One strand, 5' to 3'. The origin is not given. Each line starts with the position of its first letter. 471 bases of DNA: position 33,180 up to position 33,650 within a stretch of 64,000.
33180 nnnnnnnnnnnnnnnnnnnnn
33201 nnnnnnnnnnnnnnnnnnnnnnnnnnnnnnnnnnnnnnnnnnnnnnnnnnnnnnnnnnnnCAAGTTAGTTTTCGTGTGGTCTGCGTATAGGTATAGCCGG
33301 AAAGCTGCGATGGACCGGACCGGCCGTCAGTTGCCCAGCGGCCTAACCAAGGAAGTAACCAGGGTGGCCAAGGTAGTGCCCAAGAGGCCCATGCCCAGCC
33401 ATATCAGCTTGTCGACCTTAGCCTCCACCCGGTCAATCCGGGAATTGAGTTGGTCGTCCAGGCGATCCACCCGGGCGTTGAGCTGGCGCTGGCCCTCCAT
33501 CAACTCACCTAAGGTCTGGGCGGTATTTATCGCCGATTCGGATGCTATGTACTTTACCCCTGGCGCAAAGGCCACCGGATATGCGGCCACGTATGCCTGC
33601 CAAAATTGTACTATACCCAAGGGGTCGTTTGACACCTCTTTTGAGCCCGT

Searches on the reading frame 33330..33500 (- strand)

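Call 13: search_protein_families(library=pfam, proteins=[window:33330-33500:-], max_evalue=0.01)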
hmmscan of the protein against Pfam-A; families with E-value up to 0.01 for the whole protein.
seq(57 aa): 1 family
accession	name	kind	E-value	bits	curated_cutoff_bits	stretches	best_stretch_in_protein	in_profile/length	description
PF06825.17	HSBP1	-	0.0087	16.3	28.6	0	6-32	13-39/51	Heat shock factor binding protein 1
